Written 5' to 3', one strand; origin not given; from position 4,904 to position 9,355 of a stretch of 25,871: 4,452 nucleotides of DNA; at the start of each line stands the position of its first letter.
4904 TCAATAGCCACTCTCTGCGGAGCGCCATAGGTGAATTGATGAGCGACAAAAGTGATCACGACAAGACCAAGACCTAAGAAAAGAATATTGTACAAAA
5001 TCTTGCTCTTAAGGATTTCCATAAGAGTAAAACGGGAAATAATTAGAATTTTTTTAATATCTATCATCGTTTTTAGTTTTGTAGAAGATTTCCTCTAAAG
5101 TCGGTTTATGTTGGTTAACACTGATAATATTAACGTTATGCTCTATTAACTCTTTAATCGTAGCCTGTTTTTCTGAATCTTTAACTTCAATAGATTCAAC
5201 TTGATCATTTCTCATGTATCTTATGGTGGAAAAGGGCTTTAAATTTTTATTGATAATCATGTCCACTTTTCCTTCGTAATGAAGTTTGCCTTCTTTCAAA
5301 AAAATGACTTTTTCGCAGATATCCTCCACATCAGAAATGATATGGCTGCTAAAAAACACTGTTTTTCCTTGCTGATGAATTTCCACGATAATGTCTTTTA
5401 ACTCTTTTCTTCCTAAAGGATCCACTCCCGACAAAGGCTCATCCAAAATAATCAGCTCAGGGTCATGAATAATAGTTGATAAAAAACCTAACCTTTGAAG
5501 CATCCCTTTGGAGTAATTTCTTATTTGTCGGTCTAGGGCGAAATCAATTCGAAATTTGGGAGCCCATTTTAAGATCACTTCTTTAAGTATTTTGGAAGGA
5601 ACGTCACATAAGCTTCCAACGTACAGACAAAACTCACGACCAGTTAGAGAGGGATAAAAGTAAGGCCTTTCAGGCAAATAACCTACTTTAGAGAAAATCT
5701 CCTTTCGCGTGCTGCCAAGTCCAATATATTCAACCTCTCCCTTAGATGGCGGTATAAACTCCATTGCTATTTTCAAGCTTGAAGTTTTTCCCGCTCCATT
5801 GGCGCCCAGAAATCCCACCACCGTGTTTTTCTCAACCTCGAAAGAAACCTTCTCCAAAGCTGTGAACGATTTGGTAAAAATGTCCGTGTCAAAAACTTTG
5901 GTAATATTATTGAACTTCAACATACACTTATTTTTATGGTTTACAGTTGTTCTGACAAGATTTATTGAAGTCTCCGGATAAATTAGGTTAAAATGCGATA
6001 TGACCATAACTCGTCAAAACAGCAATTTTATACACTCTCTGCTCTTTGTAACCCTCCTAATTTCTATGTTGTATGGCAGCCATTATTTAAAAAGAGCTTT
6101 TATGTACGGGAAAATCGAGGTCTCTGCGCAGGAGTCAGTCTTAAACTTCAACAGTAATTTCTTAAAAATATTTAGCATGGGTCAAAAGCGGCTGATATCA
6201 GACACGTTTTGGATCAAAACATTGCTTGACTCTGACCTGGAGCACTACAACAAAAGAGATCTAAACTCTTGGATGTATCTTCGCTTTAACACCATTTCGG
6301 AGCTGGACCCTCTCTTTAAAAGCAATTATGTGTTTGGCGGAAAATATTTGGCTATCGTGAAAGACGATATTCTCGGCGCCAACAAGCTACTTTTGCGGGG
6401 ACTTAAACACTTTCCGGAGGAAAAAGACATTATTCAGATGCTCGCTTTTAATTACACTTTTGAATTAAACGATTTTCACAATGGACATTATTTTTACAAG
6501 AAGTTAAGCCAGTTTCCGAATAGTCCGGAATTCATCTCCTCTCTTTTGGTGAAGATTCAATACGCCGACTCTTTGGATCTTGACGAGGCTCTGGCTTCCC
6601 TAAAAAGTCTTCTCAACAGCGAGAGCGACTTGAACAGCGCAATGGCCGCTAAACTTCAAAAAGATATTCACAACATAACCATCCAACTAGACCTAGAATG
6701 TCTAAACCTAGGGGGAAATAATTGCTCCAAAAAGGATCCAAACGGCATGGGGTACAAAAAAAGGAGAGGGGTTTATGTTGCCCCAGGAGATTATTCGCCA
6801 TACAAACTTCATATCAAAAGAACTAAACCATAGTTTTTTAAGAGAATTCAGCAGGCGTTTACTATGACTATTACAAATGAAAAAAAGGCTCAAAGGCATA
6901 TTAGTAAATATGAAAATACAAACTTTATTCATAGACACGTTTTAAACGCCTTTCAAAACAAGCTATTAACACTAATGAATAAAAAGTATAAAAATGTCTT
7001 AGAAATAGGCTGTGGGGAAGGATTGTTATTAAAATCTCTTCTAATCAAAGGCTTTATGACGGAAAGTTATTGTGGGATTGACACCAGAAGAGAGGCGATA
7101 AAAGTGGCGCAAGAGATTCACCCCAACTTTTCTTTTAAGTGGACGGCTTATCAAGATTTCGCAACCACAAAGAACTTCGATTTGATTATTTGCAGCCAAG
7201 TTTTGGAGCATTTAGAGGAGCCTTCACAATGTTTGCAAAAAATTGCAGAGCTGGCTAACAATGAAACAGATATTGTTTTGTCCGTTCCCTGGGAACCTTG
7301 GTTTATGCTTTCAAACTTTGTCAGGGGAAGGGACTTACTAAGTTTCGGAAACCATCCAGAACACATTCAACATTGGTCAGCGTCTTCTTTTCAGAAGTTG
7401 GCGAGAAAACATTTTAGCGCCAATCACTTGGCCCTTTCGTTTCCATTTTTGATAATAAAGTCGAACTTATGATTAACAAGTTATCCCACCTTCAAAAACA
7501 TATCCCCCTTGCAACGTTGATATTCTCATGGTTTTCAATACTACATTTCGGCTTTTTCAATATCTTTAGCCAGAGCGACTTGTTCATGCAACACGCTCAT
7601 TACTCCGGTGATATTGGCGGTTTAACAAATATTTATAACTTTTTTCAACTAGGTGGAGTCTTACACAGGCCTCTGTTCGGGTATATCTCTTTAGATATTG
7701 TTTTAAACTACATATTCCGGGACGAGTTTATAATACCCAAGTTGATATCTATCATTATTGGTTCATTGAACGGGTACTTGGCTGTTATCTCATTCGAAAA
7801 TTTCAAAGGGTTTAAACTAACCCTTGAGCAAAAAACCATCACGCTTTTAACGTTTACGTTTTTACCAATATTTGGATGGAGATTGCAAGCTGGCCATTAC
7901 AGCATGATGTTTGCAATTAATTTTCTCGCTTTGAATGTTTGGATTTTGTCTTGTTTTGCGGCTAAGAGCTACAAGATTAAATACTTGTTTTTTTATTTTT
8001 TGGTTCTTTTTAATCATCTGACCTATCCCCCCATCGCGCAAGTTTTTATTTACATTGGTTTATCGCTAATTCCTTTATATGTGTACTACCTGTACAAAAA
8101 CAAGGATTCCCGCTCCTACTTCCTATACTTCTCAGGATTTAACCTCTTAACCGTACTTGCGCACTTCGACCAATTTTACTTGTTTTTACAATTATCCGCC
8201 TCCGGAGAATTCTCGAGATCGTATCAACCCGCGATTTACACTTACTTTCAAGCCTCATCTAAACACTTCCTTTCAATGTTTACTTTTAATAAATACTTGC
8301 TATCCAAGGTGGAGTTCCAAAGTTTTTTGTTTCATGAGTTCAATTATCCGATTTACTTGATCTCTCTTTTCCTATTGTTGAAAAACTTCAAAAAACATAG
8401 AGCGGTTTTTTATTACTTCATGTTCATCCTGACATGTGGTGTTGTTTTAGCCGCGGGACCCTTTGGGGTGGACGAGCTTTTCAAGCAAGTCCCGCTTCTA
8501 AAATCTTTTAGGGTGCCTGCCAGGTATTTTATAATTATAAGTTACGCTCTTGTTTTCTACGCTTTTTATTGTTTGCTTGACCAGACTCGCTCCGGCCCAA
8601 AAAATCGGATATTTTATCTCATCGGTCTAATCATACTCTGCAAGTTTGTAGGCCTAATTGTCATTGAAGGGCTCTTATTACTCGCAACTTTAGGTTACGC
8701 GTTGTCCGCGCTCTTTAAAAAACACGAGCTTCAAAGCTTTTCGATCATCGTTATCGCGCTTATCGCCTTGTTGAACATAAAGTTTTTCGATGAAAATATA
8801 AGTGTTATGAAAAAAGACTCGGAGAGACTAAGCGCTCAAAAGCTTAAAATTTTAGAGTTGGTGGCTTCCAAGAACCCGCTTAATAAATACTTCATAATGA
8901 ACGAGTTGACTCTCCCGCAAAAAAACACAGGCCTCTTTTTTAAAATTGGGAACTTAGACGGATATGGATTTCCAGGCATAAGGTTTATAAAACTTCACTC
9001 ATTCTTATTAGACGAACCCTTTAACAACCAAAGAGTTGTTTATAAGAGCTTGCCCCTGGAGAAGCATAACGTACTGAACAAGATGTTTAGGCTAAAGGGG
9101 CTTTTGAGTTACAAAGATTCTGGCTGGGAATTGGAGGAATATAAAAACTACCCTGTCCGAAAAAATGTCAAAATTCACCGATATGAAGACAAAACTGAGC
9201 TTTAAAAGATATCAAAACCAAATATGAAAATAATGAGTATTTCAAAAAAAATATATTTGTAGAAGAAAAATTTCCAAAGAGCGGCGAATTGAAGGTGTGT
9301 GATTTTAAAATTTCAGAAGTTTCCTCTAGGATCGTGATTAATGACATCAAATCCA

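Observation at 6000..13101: Candidate lipid-linked pilin-glycosylation cassette embedded in the T4aP locus of a probable predatory bacterium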

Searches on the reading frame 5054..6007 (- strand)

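Call 3: search_protein_families(library=pfam, proteins=[window:5054-6007:-], max_evalue=0.01)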
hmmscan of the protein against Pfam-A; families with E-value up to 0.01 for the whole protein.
window:5054-6007:- (317 aa): 3 families
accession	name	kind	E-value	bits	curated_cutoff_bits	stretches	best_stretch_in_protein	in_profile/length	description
PF00005.33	ABC_tran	-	1.4e-20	74.7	25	1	51-192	1-136/137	ABC transporter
PF13304.12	AAA_21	-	4.7e-08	33.9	27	1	156-222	229-298/304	AAA domain, putative AbiEii toxin, Type IV TA system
PF13732.12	DrrA1-3_C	-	5.2e-05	24.3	27.4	1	269-310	38-79/81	ATP-binding protein DrrA1-3-like, C-terminal domain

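Call 5: search_protein_families(library=ncbifam, proteins=[window:5054-6007:-], max_evalue=0.01)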
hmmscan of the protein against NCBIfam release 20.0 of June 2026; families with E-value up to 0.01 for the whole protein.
window:5054-6007:- (317 aa): 181 families (the best 25 are shown)
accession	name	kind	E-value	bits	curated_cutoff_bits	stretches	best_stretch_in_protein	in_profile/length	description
TIGR03522.1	GldA_ABC_ATP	equivalog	4.3e-49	167.6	402.6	1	45-310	13-275/301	gliding motility-associated ABC transporter ATP-binding subunit GldA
TIGR01188.1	drrA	subfamily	5.1e-47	160.6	312.45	1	47-248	5-208/302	daunorubicin resistance ABC transporter, ATP-binding protein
TIGR03740.1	galliderm_ABC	subfamily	6e-43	147.1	309.75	1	46-250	11-210/223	lantibiotic protection ABC transporter ATP-binding subunit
NF047565.1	PSM_export_PmtA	equivalog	1.7e-38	132.5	350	1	47-289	13-252/282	phenol-soluble modulin export ABC transporter ATP-binding protein PmtA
NF033858.1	ABC2_perm_RbbA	equivalog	9.3e-37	126.4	1050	1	23-281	260-517/909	ribosome-associated ATPase/putative transporter RbbA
TIGR04406.1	LPS_export_lptB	equivalog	9.4e-30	103.6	240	1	47-255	13-226/239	LPS export ABC transporter ATP-binding protein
NF010060.0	PRK13537.1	equivalog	2.1e-28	99.1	521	1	26-256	12-238/314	nodulation factor ABC transporter ATP-binding protein NodI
NF010059.0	PRK13536.1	equivalog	4e-28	98.2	549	1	21-256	35-266/342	nodulation factor ABC transporter ATP-binding protein NodI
TIGR04521.1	ECF_ATPase_2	equivalog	3.1e-27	95.4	330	1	31-255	2-236/279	energy-coupling factor transporter ATPase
TIGR01288.1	nodI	equivalog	4.2e-27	94.9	424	1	51-256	20-227/303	nodulation factor ABC transporter ATP-binding protein NodI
NF047568.1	PSM_export_PmtC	equivalog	9.1e-27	94.3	375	1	32-275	3-228/290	phenol-soluble modulin export ABC transporter ATP-binding protein PmtC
TIGR03864.1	PQQ_ABC_ATP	hypoth_equivalog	2.1e-24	86.3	302.25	1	49-254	15-222/236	ABC transporter, ATP-binding subunit, PQQ-dependent alcohol dehydrogenase system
NF010065.0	PRK13545.1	equivalog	2.4e-24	85.9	538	1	39-257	28-236/549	teichoic acids export protein ATP-binding subunit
NF010170.0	PRK13651.1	equivalog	3.7e-24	85.2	432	2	158-276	159-284/308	cobalt transporter ATP-binding subunit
TIGR04520.1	ECF_ATPase_1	equivalog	7.9e-23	81.2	315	1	32-255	3-227/269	energy-coupling factor transporter ATPase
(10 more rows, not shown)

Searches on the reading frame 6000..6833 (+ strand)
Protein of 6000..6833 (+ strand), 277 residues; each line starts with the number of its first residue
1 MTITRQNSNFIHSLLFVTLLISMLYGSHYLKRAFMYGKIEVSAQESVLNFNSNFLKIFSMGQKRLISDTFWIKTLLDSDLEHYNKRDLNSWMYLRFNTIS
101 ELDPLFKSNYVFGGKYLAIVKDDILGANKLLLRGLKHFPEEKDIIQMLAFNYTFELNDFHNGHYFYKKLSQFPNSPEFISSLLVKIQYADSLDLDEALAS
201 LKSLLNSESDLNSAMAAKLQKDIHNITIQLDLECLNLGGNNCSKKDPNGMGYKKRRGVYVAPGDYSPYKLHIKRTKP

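Call 3: search_protein_families(library=pfam, proteins=[window:6000-6833:+], max_evalue=0.01)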
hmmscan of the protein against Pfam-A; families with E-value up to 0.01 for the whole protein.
window:6000-6833:+ (277 aa): 0 families

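Call 5: search_protein_families(library=ncbifam, proteins=[window:6000-6833:+], max_evalue=0.01)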
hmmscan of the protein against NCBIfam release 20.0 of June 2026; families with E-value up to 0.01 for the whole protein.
window:6000-6833:+ (277 aa): 0 families

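Call 7: search_protein_families(library=pfam, proteins=[window:6000-6833:+], max_evalue=10)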
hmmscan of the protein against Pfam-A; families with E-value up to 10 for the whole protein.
window:6000-6833:+ (277 aa): 1 family
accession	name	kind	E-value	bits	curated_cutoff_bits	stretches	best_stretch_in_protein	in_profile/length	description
PF00560.39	LRR_1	-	0.67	10.8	20.6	1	232-250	2-20/23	Leucine Rich Repeat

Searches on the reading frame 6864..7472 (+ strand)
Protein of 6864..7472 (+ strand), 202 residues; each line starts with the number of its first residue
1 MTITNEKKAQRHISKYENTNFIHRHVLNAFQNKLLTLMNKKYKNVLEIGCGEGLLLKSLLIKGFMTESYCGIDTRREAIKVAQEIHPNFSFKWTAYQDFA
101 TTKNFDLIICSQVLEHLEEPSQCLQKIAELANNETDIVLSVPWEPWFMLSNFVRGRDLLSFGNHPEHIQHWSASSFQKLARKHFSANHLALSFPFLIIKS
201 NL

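Call 3: search_protein_families(library=pfam, proteins=[window:6864-7472:+], max_evalue=0.01)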
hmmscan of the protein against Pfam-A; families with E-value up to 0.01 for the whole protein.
window:6864-7472:+ (202 aa): 14 families
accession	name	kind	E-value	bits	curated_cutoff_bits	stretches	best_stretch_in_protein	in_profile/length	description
PF13489.12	Methyltransf_23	-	7.6e-21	75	27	1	31-182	10-156/164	Methyltransferase domain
PF13847.12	Methyltransf_31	-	1.9e-15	57.2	27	1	40-143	2-113/145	Methyltransferase domain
PF08242.18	Methyltransf_12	-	2.1e-13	51.3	30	1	46-133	1-94/98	Methyltransferase domain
PF13649.12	Methyltransf_25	-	2.6e-11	44.5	27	1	45-130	1-92/97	Methyltransferase domain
PF08241.18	Methyltransf_11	-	3e-11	44.2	21.2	1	46-130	1-86/95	Methyltransferase domain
PF05401.17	NodS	-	2.5e-07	31.2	24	1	35-123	37-125/201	Nodulation protein S (NodS)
PF07021.18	MetW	-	5.3e-05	23.4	21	1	40-132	12-103/193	Methionine biosynthesis protein MetW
PF01739.24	CheR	-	7.1e-05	22.8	27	0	73-128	104-162/195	CheR methyltransferase, SAM binding domain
PF13679.12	Methyltransf_32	-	0.0013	19.2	27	1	37-96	21-81/143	Methyltransferase domain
PF05175.20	MTS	-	0.0013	18.8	23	1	34-110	23-104/170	Methyltransferase small domain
PF10294.15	Methyltransf_16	-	0.0018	18.5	21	1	35-140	40-156/174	Lysine methyltransferase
PF06325.19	PrmA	-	0.0021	18.1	22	1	35-140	155-259/296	Ribosomal protein L11 methyltransferase (PrmA)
PF05219.18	DREV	-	0.0026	17.3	26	1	39-141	92-188/265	DREV methyltransferase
PF03141.22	Methyltransf_29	-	0.0075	15.3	23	1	28-114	103-191/506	Putative S-adenosyl-L-methionine-dependent methyltransferase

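Call 5: search_protein_families(library=ncbifam, proteins=[window:6864-7472:+], max_evalue=0.01)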
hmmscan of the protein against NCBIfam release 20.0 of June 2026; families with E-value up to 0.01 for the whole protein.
window:6864-7472:+ (202 aa): 24 families
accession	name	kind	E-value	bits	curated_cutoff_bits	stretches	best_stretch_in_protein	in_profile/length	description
TIGR01983.1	UbiG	equivalog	6.5e-17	61.6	102.95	1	20-140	31-152/228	bifunctional 2-polyprenyl-6-hydroxyphenol methylase/3-demethylubiquinol 3-O-methyltransferase UbiG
TIGR02072.1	BioC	equivalog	2.6e-13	50.4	184.95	1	10-141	3-134/244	malonyl-ACP O-methyltransferase BioC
NF002463.0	PRK01683.1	equivalog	2e-08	34.1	297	1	36-135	26-124/258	trans-aconitate 2-methyltransferase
TIGR04345.1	ovoA_Cterm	equivalog_domain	3.1e-08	33.4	170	1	102-144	132-174/242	putative 4-mercaptohistidine N1-methyltransferase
NF004851.0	PRK06202.1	equivalog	7.9e-07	28.7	243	1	10-131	28-158/237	hypothetical protein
NF045667.1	MTase_DVU1556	equivalog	2.3e-06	27.2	155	1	40-139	21-119/213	DVU_1556 family methyltransferase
TIGR04074.1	bacter_Hen1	equivalog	3.1e-06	26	340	1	10-182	254-430/462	3' terminal RNA ribose 2'-O-methyltransferase Hen1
NF041650.1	nod_mtase_NodS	equivalog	4.2e-06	26.6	300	1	34-131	31-128/190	nodulation methyltransferase NodS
TIGR03587.1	Pse_Me-ase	hypoth_equivalog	6.6e-06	26.4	112.05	1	29-122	32-122/204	pseudaminic acid biosynthesis-associated methylase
NF043040.1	corrin_prot_MT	hypoth_equivalog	6.7e-06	25.7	180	1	27-129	27-137/216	corrinoid protein-associated methyltransferase CpaM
TIGR02081.1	metW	equivalog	1.2e-05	25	189.5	1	42-133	14-104/194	methionine biosynthesis protein MetW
NF008300.0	PRK11088.1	equivalog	3.2e-05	23.6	303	1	27-99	71-145/272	23S rRNA (guanine(745)-N(1))-methyltransferase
TIGR02021.1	BchM-ChlM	equivalog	7.8e-05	22.2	158.9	1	11-149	18-164/218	magnesium protoporphyrin IX methyltransferase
NF008264.0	PRK11036.1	equivalog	8e-05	22.2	366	1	25-133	28-141/261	tRNA uridine 5-oxyacetic acid(34) methyltransferase CmoM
NF010703.0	PRK14103.1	equivalog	0.0002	20.9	320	1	28-142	16-127/256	trans-aconitate 2-methyltransferase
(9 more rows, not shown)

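Call 78: search_solved_structures(query=window:6864-7472:+, max_evalue=0.001)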
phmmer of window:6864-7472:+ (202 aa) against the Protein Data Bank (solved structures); distinct sequences matched with E-value up to 0.001: 15.
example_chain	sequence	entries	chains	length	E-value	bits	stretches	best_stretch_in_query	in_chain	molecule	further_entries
3hnr_A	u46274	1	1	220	4.7e-07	33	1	18-138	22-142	probable methyltransferase BT9727_4108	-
5dm2_A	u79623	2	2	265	1e-06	31.9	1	15-137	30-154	Methyltransferase domain family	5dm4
5dm1_A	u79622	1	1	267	1e-06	31.9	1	15-137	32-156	Methyltransferase domain family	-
4kwc_A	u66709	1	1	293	1.3e-06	31.6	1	15-137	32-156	BpumL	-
3cc8_A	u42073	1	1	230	1.4e-06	31.4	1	24-142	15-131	Putative methyltransferase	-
3jwg_A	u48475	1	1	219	9.7e-06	28.7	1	37-182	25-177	Methyltransferase type 12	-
3jwi_A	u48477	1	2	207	3e-05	27.1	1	37-182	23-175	Methyltransferase type 12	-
4kdr_A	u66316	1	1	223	3.2e-05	27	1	43-141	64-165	3-demethylubiquinone-9 3-methyltransferase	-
5dpm_A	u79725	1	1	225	3.2e-05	27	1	43-141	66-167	Ubiquinone biosynthesis O-methyltransferase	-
3jwj_A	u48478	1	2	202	3.3e-05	27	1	36-182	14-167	Hen1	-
3jwh_A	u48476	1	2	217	3.8e-05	26.8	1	36-182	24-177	Hen1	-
4kdc_A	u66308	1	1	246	4.5e-05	26.5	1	43-140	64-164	3-demethylubiquinone-9 3-methyltransferase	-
3e8s_A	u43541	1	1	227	0.00016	24.8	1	31-117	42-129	Putative SAM Dependent Methyltransferase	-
8k5l_A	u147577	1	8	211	0.00031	23.8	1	41-140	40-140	tRNA (cmo5U34)-methyltransferase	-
3ccf_A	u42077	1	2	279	0.00079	22.5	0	30-129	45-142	Cyclopropane-fatty-acyl-phospholipid synthase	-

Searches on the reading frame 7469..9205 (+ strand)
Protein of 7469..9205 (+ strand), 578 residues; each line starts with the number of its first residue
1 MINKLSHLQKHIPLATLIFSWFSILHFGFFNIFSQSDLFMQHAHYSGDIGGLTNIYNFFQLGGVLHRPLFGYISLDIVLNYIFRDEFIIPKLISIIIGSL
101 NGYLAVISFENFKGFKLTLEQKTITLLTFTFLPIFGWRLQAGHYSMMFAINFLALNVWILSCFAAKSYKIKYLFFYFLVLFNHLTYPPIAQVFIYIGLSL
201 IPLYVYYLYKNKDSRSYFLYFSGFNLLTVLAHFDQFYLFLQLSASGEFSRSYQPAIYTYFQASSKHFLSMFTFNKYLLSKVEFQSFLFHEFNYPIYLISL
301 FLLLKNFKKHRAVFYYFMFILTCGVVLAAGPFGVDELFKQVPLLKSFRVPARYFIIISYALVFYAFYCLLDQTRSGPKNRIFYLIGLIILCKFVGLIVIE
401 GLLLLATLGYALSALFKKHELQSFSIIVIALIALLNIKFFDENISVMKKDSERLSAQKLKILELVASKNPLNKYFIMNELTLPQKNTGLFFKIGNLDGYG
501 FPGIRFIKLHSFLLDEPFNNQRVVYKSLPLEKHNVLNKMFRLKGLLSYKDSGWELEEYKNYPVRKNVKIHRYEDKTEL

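Call 3: search_protein_families(library=pfam, proteins=[window:7469-9205:+], max_evalue=0.01)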
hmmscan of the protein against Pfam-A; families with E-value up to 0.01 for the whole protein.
window:7469-9205:+ (578 aa): 0 families

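Call 5: search_protein_families(library=ncbifam, proteins=[window:7469-9205:+], max_evalue=0.01)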
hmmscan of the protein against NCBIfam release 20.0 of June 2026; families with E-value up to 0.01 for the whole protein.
window:7469-9205:+ (578 aa): 0 families

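Call 7: search_protein_families(library=pfam, proteins=[window:7469-9205:+], max_evalue=10)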
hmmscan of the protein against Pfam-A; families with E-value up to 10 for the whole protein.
window:7469-9205:+ (578 aa): 0 families

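Call 9: find_homologous_proteins(query=window:7469-9205:+)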
Query window:7469-9205:+ (578 aa): 1 proteins with E <= 0.001 among 8000 candidates.
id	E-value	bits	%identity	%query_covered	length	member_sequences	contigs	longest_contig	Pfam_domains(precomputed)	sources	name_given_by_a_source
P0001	3.9e-11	61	25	78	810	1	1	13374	-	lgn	-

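Call 19: find_encoding_contigs(protein=P0001, flank=10000, max_places=3)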
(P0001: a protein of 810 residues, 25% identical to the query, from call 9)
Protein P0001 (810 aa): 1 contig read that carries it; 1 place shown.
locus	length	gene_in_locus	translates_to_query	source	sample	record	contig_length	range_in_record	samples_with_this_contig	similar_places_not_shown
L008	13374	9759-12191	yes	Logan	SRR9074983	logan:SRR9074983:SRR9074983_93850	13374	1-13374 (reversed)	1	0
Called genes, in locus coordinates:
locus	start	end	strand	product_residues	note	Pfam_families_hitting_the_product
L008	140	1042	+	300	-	PF26109:WHD_BrxR, PF13280:WYL, PF26107:BrxR_CTD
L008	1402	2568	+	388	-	PF02463:SMC_N (weak), PF13175:AAA_15, PF13476:AAA_23 (weak), PF13304:AAA_21, PF13175:AAA_15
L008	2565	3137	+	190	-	PF14103:DUF4276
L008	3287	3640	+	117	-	PF01258:zf-dskA_traR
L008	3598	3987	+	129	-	-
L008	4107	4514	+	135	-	-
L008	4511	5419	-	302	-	PF03547:Mem_trans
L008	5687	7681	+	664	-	PF02743:dCache_1, PF22673:MCP-like_PDC_1 (weak), PF08448:PAS_4, PF13426:PAS_9 (weak)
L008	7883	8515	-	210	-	PF01073:3Beta_HSD (weak), PF01370:Epimerase, PF05368:NmrA, PF13460:NAD_binding_10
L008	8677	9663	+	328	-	PF12852:Cupin_6, PF00165:HTH_AraC, PF12833:HTH_18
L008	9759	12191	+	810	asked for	-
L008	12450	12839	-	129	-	PF01814:Hemerythrin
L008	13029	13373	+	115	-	?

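Call 26: search_protein_representatives(protein=window:7469-9205:+)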
Query: 578 residues. Proteins with E-value up to 0.001 (for the whole library): 90; up to 1e-10: 26; up to 1e-30: 4. The best 90 are listed.
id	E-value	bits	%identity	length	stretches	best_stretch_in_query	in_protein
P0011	1.1e-164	566.1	100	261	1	318-578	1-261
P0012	2.0e-54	202.0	29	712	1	15-566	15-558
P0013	3.0e-47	178.3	30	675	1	40-543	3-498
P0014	7.3e-44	167.1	29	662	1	54-557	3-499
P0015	1.8e-20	89.9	28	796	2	22-368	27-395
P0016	4.7e-19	85.2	29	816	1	115-546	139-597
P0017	3.6e-15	72.4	24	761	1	19-542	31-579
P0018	6.0e-15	71.7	38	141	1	15-134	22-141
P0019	6.3e-15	71.6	27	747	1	17-521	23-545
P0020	9.1e-15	71.1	28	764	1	60-526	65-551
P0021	2.9e-14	69.4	28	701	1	16-550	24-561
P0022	4.0e-14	69.0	31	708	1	78-522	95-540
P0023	7.3e-14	68.1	26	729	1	99-565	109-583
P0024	1.0e-13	67.6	24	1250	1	128-547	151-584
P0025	5.6e-13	65.2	26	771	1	62-542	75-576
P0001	1.2e-11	60.7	26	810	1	114-553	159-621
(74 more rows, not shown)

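Call 29: search_protein_families(library=pfam, proteins=[P0012, P0013, P0014, P0015, P0016, P0017, P0019, P0020], max_evalue=0.01)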
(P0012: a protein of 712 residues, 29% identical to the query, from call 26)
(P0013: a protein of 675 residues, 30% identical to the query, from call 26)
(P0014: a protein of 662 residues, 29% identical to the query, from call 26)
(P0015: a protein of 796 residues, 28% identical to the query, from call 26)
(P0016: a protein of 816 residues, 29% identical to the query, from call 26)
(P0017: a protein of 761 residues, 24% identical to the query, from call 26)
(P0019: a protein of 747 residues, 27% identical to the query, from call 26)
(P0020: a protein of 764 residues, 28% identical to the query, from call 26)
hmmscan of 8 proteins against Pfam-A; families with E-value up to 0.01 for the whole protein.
P0012 (712 aa): 0 families

P0013 (675 aa): 0 families

P0014 (662 aa): 0 families

P0015 (796 aa): 0 families

P0016 (816 aa): 0 families

P0017 (761 aa): 0 families

P0019 (747 aa): 0 families

P0020 (764 aa): 0 families

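Call 100: find_encoding_contigs(protein=P0012, flank=8000, max_places=2)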
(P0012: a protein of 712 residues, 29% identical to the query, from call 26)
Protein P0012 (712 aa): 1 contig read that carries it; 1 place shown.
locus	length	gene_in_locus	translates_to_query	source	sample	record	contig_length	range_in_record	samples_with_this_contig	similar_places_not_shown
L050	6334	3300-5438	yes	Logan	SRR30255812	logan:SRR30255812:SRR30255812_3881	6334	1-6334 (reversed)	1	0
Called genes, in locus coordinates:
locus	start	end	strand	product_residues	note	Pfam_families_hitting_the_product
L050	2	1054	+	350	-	?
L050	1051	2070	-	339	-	PF01073:3Beta_HSD (weak), PF01370:Epimerase, PF04321:RmlD_sub_bind (faint), PF07993:NAD_binding_4 (faint), PF13460:NAD_binding_10, PF16363:GDP_Man_Dehyd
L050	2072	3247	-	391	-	PF03721:UDPG_MGDP_dh_N, PF00984:UDPG_MGDP_dh, PF03720:UDPG_MGDP_dh_C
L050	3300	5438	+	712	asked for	-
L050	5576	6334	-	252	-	?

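Call 101: find_encoding_contigs(protein=P0013, flank=8000, max_places=2)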
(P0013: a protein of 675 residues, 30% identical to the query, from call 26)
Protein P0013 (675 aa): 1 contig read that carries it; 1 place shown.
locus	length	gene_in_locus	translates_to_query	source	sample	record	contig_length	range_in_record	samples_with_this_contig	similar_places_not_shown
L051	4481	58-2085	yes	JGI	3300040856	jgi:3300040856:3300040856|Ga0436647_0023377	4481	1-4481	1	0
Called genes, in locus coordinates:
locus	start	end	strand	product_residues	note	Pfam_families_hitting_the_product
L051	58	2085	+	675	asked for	-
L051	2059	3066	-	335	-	-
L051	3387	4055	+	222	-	-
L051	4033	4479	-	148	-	?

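Call 102: find_encoding_contigs(protein=P0014, flank=8000, max_places=2)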
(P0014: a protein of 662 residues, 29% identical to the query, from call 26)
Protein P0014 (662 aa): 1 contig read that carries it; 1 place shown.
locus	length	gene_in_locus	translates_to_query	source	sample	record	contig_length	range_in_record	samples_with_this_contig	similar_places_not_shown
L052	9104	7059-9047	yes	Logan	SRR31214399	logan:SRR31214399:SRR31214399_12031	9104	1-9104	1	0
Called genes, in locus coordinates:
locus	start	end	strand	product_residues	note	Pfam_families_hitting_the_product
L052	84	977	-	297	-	-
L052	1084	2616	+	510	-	PF02310:B12-binding, PF04055:Radical_SAM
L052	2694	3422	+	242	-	PF13489:Methyltransf_23, PF13847:Methyltransf_31 (weak), PF08241:Methyltransf_11 (weak), PF08242:Methyltransf_12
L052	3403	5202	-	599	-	PF00535:Glycos_transf_2, PF00534:Glycos_transf_1, PF13692:Glyco_trans_1_4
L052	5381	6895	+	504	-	PF02310:B12-binding, PF04055:Radical_SAM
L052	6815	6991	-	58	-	-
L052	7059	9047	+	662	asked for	-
